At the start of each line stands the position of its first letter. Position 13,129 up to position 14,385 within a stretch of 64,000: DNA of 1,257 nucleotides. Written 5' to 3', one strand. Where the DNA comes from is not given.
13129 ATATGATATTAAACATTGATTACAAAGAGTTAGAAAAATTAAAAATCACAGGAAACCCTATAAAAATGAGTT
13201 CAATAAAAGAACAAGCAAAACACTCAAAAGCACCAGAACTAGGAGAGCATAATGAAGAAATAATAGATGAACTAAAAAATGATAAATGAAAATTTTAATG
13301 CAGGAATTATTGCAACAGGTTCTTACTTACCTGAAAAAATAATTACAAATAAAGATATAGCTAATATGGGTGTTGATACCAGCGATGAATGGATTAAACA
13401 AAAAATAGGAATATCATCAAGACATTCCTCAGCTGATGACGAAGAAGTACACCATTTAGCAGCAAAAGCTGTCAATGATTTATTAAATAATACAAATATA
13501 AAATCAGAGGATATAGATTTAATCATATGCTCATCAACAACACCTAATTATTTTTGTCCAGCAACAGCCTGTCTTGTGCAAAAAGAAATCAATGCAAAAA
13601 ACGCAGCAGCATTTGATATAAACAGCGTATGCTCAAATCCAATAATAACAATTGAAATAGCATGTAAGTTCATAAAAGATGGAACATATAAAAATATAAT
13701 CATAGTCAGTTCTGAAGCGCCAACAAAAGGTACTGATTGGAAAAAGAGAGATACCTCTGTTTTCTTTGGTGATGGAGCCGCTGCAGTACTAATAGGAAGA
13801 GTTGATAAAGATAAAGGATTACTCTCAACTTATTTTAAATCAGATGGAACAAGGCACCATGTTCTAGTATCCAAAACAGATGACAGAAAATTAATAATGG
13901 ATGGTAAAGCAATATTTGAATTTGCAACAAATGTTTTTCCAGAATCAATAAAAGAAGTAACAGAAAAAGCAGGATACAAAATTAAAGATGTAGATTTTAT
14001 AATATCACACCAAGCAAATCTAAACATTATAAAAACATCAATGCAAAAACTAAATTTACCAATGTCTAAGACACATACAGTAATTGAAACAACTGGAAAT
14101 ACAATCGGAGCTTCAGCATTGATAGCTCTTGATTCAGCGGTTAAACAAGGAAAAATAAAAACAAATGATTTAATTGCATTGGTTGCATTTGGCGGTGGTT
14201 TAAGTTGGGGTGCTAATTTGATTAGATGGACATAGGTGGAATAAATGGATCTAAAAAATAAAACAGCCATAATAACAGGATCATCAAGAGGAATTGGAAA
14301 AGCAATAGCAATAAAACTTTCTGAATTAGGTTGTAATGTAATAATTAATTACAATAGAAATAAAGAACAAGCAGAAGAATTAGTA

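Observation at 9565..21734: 12-kb biosynthetic cluster in a reduced archaeal genome: three rSAM-SPASM enzymes, FabH/FabG/MaoC, CoA-transferase, two PaaK-type ligases and a polyamine module (AdoMetDC plus DUF43/BpsA-like)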

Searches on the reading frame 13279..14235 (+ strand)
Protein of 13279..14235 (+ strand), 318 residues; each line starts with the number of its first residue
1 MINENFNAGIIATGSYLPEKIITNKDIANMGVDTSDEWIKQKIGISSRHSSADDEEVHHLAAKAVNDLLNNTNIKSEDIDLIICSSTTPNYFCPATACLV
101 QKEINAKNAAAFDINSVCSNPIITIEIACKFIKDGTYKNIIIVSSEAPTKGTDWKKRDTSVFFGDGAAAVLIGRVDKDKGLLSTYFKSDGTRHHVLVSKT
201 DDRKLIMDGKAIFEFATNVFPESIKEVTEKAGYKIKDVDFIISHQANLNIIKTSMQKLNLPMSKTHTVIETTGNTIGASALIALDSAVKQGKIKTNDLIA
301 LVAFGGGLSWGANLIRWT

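Call 3: search_protein_families(library=pfam, proteins=[window:13279-14235:+], max_evalue=0.01)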
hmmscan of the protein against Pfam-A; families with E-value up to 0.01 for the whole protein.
window:13279-14235:+ (318 aa): 6 families
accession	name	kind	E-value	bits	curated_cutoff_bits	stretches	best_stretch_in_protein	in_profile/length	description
PF08541.16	ACP_syn_III_C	-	1.5e-30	105.6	26.6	1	229-317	2-90/90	3-Oxoacyl-[acyl-carrier-protein (ACP)] synthase III C terminal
PF08545.16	ACP_syn_III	-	1.3e-21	76.7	24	1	112-190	1-80/80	3-Oxoacyl-[acyl-carrier-protein (ACP)] synthase III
PF08392.18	FAE1_CUT1_RppA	-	8e-09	35.7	27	1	51-177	77-208/290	FAE1/Type III polyketide synthase-like protein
PF00108.29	Thiolase_N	-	9.3e-07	28.9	26.4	1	47-147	13-114/260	Thiolase, N-terminal domain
PF01869.26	BcrAD_BadFG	-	0.0046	16.9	31.5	0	33-82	16-65/271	BadF/BadG/BcrA/BcrD ATPase family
PF02803.24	Thiolase_C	-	0.0068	16.5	27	0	223-265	27-69/123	Thiolase, C-terminal domain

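Call 5: search_protein_families(library=ncbifam, proteins=[window:13279-14235:+], max_evalue=0.001)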
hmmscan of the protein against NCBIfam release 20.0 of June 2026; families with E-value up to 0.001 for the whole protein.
window:13279-14235:+ (318 aa): 22 families
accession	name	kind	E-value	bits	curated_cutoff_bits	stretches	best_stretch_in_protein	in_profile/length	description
NF006829.0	PRK09352.1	subfamily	3.5e-101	338.4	249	1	7-317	4-321/322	beta-ketoacyl-ACP synthase 3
TIGR00747.1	fabH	subfamily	8.9e-89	297.7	292.1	1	7-317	2-322/322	beta-ketoacyl-ACP synthase III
NF005541.0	PRK07204.1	equivalog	1.2e-58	199.1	402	1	9-314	6-326/329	beta-ketoacyl-ACP synthase III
NF004623.0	PRK05963.1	equivalog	6.1e-47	160.5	437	1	9-316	7-327/328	beta-ketoacyl-ACP synthase III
NF005308.0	PRK06840.1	equivalog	1.8e-43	148.9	315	1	7-317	4-335/339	3-oxoacyl-ACP synthase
NF009519.0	PRK12880.1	equivalog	1.1e-34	120.3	436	2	38-196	41-197/353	beta-ketoacyl-ACP synthase III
NF005703.0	PRK07515.1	equivalog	7.2e-34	117.3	304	1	59-316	98-371/373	beta-ketoacyl-ACP synthase III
NF006720.0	PRK09258.1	equivalog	7.8e-28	97.7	285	1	38-317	42-338/338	3-oxoacyl-ACP synthase III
NF003274.0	PRK04262.1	equivalog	2e-23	83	244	1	8-308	3-299/347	hydroxymethylglutaryl-CoA synthase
NF005293.2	PRK06816.1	subfamily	1.4e-18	67.1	450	2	12-149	5-153/378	StlD/DarB family beta-ketosynthase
TIGR00748.1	HMG_CoA_syn_Arc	equivalog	1.1e-14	54.4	353.35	1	8-309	2-299/345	hydroxymethylglutaryl-CoA synthase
NF053539.1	resorcinol_DarB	exception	9.3e-14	51.3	550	2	13-147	8-152/377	dialkylresorcinol biosynthesis protein DarB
TIGR01930.1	AcCoA-C-Actrans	subfamily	2.2e-08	33.4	240.55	1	50-147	14-112/385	acetyl-CoA C-acyltransferase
NF042429.2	DHPHCoAsyn_DpgA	equivalog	1.3e-07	30.9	425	1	59-317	72-350/350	3,5-dihydroxyphenylacetyl-CoA synthase DpgA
TIGR01835.1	HMG-CoA-S_prok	equivalog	1.8e-07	30.3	360.35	1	9-307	2-307/382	hydroxymethylglutaryl-CoA synthase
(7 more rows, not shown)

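Call 33: list_cluster_members(proteins=[P0018, window:13279-14235:+, window:10661-12127:+])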
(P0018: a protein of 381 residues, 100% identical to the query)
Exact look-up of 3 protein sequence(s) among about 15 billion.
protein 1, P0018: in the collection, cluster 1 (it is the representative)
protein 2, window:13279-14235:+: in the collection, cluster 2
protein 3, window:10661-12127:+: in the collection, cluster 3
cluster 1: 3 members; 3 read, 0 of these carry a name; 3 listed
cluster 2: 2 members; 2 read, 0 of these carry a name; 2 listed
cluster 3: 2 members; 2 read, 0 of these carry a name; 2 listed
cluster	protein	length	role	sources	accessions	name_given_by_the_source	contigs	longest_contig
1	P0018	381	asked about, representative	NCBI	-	-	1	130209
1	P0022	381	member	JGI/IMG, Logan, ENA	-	-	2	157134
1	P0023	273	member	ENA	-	-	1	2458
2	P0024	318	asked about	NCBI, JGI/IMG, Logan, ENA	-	-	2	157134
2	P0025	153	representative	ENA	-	-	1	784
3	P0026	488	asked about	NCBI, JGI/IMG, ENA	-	-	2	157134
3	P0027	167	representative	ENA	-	-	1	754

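Call 44: find_homologous_proteins(query=window:13279-14235:+, max_evalue=1e-30)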
Query window:13279-14235:+ (318 aa): 1918 proteins with E <= 1e-30 among 4639 candidates; the best 120 are listed.
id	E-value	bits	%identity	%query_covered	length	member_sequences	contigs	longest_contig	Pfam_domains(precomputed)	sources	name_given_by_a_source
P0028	5.2e-124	431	62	98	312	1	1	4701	PF08545.17,PF00108.30,PF08541.17,PF08392.19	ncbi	-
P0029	5.5e-113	395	55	99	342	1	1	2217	PF08545.17,PF08541.17,PF08392.19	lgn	-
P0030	1.3e-91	325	49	97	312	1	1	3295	PF08545.17,PF00108.30,PF08541.17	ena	-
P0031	1.9e-89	318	46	97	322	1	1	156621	PF08545.17,PF00108.30,PF08541.17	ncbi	ncbi:MAG: beta-ketoacyl-ACP synthase III [Candidatus Altiarchaeota archaeon]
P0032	8.4e-86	306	47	99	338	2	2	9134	PF08545.17,PF08541.17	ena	-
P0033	2.6e-82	294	45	97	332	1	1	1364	PF08545.17,PF00108.30,PF08541.17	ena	-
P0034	3.1e-81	291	45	97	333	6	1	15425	PF08545.17,PF08541.17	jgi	-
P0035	3.3e-81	291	45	99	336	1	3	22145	PF08545.17,PF00108.30,PF08541.17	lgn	-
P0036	3.3e-80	288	46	98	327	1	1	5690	PF08545.17,PF08541.17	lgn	-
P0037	3.6e-79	284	44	98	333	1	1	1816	PF08545.17,PF08541.17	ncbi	-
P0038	6.1e-79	283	43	98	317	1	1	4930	PF08545.17,PF00108.30,PF08541.17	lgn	-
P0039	1.8e-78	282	45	97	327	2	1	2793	PF08545.17,PF00108.30,PF08541.17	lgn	-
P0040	1.9e-78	282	44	97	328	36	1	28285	PF08545.17,PF00108.30,PF08541.17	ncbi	-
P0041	2.4e-78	281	44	98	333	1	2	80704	PF02797.22,PF08545.17,PF07451.18,PF00108.30,PF08541.17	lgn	-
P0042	2.5e-78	281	44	98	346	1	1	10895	PF08545.17,PF08541.17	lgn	-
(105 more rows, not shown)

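Call 45: find_encoding_contigs(protein=P0028, flank=10000, max_places=3)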
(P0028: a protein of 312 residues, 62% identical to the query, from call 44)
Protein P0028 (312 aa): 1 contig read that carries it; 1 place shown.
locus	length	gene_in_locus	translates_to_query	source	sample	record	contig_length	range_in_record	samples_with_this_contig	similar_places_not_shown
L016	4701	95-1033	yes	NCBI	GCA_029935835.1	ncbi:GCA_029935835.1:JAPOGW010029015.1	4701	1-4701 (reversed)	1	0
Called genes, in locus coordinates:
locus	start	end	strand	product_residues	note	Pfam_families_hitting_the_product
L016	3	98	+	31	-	?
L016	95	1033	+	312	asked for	PF08392:FAE1_CUT1_RppA (weak), PF00108:Thiolase_N (weak), PF08545:ACP_syn_III, PF08541:ACP_syn_III_C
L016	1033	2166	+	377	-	PF00201:UDPGT (faint), PF06722:EryCIII-like_C (weak)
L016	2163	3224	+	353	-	PF00535:Glycos_transf_2, PF13641:Glyco_tranf_2_3 (weak), PF13506:Glyco_transf_21 (weak)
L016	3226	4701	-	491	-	?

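Call 46: find_encoding_contigs(protein=P0031, flank=10000, max_places=3)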
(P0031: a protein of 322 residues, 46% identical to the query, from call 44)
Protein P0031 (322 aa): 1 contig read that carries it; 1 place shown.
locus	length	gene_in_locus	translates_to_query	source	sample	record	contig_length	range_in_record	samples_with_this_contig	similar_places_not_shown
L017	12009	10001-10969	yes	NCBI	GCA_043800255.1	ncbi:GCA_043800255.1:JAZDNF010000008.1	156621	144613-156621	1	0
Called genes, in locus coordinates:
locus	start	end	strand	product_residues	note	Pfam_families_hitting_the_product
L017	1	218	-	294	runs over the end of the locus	-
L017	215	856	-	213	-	PF01325:Fe_dep_repress, PF01047:MarR, PF02742:Fe_dep_repr_C, PF04023:FeoA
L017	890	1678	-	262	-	-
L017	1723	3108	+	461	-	-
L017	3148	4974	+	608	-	PF01855:POR_N, PF12838:Fer4_7 (faint), PF02775:TPP_enzyme_C, PF00037:Fer4, PF12837:Fer4_6 (weak)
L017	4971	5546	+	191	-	PF01558:POR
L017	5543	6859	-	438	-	PF02310:B12-binding, PF04055:Radical_SAM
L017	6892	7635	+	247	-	PF00106:adh_short, PF08659:KR, PF13561:adh_short_C2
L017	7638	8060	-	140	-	PF01575:MaoC_dehydratas, PF13452:FAS1_DH_region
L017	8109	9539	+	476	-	PF11794:HpaB_N, PF03241:HpaB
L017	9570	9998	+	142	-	PF13279:4HBT_2, PF03061:4HBT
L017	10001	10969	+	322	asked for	PF00108:Thiolase_N (weak), PF08545:ACP_syn_III, PF08541:ACP_syn_III_C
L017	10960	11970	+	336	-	PF00108:Thiolase_N (faint), PF22691:Thiolase_C_1 (faint), PF08545:ACP_syn_III, PF08541:ACP_syn_III_C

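Call 47: find_encoding_contigs(protein=P0032, flank=10000, max_places=3)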
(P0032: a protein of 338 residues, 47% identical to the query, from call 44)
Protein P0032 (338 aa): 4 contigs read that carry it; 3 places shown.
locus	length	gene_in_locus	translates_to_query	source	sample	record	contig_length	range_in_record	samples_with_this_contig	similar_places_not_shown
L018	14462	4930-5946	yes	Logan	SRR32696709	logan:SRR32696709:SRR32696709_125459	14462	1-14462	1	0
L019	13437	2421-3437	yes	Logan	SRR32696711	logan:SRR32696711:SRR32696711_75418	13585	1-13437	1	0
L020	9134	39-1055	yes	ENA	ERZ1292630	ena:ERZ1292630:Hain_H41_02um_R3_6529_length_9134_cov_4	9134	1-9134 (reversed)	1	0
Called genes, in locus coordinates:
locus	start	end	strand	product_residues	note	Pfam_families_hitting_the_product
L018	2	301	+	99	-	?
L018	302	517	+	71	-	-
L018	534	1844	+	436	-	PF02310:B12-binding, PF04055:Radical_SAM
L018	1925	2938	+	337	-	PF04055:Radical_SAM, PF13186:SPASM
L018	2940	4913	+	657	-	PF04464:Glyphos_transf (weak), PF05159:Capsule_synth (weak)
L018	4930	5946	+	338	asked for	PF08545:ACP_syn_III, PF08541:ACP_syn_III_C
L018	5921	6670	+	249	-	PF00106:adh_short, PF08659:KR, PF13561:adh_short_C2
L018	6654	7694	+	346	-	PF13527:Acetyltransf_9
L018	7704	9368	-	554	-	-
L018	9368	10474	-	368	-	PF01075:Glyco_transf_9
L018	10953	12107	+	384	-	PF01075:Glyco_transf_9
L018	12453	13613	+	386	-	PF04055:Radical_SAM, PF13186:SPASM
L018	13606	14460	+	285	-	?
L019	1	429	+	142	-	?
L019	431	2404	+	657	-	PF04464:Glyphos_transf (weak), PF05159:Capsule_synth (weak)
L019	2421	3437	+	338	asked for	PF08545:ACP_syn_III, PF08541:ACP_syn_III_C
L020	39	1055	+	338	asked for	PF08545:ACP_syn_III, PF08541:ACP_syn_III_C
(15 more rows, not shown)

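Call 49: search_solved_structures(query=window:13279-14235:+, max_evalue=1e-40, show_alignments=2)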
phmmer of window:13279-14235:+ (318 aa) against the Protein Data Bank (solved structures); distinct sequences matched with E-value up to 1e-40: 24.
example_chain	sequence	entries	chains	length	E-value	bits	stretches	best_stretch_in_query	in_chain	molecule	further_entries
8vd9_A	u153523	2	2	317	3.9e-79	269.2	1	7-317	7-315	Beta-ketoacyl-[acyl-carrier-protein] synthase III 1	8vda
2ebd_A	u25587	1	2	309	2.4e-74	253.5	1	9-317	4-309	3-oxoacyl-[acyl-carrier-protein] synthase 3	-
1zow_A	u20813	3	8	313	4.6e-65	223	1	7-317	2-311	3-oxoacyl-[acyl-carrier-protein] synthase III | 3-oxoacyl-[acyl-carrier-protein] synthase 3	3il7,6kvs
4ryb_A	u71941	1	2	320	7e-62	212.6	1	9-316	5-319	3-oxoacyl-[acyl-carrier-protein] synthase 3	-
4dfe_A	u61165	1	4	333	2.8e-61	210.6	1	8-317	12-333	3-oxoacyl-[acyl-carrier-protein] synthase 3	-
1ub7_A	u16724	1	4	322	9e-58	199.1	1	8-317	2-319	3-oxoacyl-[acyl-carrier protein] synthase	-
4nhd_A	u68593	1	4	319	2e-57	197.9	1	9-316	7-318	3-oxoacyl-[acyl-carrier-protein] synthase 3 protein 1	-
3il3_A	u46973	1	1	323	5e-57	196.6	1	5-317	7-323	3-oxoacyl-[acyl-carrier-protein] synthase 3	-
4ylt_A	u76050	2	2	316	2.8e-56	194.2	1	10-317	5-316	3-oxoacyl-[acyl-carrier-protein] synthase 3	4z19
3il9_A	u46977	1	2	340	7e-56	192.8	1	8-317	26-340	3-oxoacyl-[acyl-carrier-protein] synthase 3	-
6x7r_A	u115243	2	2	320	7.5e-56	192.7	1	9-317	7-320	3-oxoacyl-[acyl-carrier-protein] synthase 3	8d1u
9ka2_A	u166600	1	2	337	7.6e-56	192.7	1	8-317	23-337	Beta-ketoacyl-[acyl-carrier-protein] synthase III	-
1hn9_A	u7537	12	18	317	8.8e-56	192.5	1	9-317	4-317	BETA-KETOACYL-ACYL CARRIER PROTEIN SYNTHASE III | 3-oxoacyl-[acyl-carrier-protein] synthase III | 3-oxoacyl-[acyl-carrier-protein] synthase 3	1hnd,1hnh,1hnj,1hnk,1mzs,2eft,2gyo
1ebl_A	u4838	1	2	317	1.1e-55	192.2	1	9-317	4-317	BETA-KETOACYL-ACP SYNTHASE III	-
8vdb_A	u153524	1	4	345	4.7e-55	190.1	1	8-317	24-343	Beta-ketoacyl-[acyl-carrier-protein] synthase III 2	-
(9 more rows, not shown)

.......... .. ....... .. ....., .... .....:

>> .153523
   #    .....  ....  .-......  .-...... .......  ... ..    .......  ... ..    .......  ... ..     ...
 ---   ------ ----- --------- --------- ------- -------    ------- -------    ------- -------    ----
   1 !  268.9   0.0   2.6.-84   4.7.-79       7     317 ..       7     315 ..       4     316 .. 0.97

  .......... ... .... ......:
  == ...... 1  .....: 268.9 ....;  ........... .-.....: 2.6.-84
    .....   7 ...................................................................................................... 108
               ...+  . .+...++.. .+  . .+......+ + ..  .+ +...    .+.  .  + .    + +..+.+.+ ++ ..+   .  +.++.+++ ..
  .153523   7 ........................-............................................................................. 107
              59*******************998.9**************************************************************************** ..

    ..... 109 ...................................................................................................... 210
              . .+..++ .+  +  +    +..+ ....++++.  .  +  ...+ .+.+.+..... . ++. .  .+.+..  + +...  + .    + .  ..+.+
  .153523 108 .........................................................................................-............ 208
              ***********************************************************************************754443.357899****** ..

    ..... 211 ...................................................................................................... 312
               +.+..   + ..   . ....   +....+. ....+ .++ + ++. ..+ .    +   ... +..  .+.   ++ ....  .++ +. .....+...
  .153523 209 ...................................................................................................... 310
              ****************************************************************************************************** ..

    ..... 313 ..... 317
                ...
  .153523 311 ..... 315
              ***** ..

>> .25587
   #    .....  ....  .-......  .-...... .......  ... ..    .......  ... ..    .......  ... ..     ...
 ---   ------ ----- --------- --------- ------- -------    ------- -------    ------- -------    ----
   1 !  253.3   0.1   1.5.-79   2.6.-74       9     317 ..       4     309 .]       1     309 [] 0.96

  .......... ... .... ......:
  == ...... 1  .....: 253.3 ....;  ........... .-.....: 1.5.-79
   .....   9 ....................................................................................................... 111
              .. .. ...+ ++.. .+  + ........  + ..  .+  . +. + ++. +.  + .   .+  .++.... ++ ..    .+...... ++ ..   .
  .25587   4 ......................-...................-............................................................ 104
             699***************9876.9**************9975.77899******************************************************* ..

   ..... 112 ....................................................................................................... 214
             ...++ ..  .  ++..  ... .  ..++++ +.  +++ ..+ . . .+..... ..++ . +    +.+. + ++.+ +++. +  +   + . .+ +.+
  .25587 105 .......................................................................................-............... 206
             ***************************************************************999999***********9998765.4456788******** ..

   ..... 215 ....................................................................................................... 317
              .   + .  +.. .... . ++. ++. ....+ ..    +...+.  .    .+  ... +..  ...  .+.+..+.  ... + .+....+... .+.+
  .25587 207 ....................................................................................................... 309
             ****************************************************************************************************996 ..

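Call 86: find_encoding_contigs(protein=P0029, flank=5000, max_places=2)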
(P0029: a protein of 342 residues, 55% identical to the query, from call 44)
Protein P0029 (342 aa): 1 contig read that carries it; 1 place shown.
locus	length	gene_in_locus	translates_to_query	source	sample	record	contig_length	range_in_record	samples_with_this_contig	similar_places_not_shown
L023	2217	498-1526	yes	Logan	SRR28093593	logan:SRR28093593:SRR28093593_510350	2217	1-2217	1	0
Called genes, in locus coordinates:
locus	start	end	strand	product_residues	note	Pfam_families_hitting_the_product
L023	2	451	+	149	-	?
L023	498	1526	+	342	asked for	PF08392:FAE1_CUT1_RppA (weak), PF08545:ACP_syn_III (weak), PF08541:ACP_syn_III_C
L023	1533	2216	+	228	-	?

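Call 87: find_encoding_contigs(protein=P0030, flank=5000, max_places=2)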
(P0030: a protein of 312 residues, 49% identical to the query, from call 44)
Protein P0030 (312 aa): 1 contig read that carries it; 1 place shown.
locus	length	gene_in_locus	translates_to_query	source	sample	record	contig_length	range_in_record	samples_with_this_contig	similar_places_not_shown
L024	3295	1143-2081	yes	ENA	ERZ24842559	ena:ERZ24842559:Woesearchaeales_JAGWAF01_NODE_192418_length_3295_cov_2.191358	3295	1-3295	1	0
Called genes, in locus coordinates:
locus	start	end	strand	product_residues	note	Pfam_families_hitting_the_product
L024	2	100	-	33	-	?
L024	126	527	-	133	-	PF01575:MaoC_dehydratas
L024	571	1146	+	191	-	PF02525:Flavodoxin_2, PF03358:FMN_red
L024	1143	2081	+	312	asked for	PF00108:Thiolase_N (faint), PF08545:ACP_syn_III, PF08541:ACP_syn_III_C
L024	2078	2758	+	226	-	PF00106:adh_short, PF01370:Epimerase (weak), PF08659:KR, PF13561:adh_short_C2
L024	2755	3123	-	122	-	PF02675:AdoMet_dc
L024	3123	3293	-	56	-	?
